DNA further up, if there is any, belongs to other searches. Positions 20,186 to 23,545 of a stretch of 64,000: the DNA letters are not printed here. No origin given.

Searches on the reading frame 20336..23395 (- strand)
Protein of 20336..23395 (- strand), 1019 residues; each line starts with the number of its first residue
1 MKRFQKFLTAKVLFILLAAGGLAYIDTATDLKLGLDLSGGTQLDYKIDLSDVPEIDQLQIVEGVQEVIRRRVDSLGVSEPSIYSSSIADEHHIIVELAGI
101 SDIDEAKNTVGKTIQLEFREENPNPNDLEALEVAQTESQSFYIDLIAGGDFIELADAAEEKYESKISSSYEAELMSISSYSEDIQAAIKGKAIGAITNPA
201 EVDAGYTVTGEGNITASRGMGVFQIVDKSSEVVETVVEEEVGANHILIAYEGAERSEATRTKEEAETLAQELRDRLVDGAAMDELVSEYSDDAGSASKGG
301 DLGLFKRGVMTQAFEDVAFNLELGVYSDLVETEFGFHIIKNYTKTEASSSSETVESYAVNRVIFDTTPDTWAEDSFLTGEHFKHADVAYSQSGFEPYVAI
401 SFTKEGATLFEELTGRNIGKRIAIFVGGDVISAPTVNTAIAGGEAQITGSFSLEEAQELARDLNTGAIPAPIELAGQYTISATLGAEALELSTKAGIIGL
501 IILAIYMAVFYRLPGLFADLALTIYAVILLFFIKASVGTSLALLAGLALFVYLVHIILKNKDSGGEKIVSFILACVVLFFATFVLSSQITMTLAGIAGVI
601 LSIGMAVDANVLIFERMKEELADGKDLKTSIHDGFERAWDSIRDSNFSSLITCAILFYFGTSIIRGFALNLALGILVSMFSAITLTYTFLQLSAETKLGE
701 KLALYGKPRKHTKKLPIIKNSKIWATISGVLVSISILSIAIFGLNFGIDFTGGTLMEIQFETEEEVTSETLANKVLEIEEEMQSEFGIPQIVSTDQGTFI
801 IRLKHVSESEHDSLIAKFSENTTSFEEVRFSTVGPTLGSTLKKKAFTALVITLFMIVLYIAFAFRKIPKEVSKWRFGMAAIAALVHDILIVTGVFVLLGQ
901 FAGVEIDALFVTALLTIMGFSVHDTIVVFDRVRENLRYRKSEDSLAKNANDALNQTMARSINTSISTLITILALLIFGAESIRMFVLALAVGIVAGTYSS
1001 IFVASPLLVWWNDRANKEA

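Call 90: search_protein_families(library=pfam, proteins=[window:20336-23395:-], max_evalue=0.00001)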
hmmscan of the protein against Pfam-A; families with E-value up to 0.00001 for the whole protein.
window:20336-23395:- (1019 aa): 8 families
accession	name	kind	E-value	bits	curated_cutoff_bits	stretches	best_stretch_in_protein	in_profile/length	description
PF02355.23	SecD_SecF_C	-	1.6e-65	220.5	20.5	2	817-1013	5-188/189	Protein export membrane protein SecD/SecF, C-terminal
PF22599.2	SecDF_P1_head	-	7.1e-29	100.5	27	1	373-470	17-114/114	SecDF, P1 head subdomain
PF13616.12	Rotamase_3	-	3.9e-27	95.5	22.5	1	235-344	10-115/116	PPIC-type PPIASE domain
PF00639.27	Rotamase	-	6.3e-25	88.4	21.7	1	245-340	1-94/97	PPIC-type PPIASE domain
PF21760.3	SecD_1st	-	4.8e-17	61.6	27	1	62-122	2-59/60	Protein translocase subunit SecDF, P1 domain, N-terminal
PF07549.19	Sec_GG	-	1.2e-14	53.7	20.3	1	738-762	2-26/28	SecD/SecF GG Motif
PF03176.21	MMPL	-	9.7e-12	44.9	20.5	1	569-728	179-323/333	MMPL family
PF13145.12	Rotamase_2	-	2.9e-06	28.5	27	0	263-340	29-104/121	PPIC-type PPIASE domain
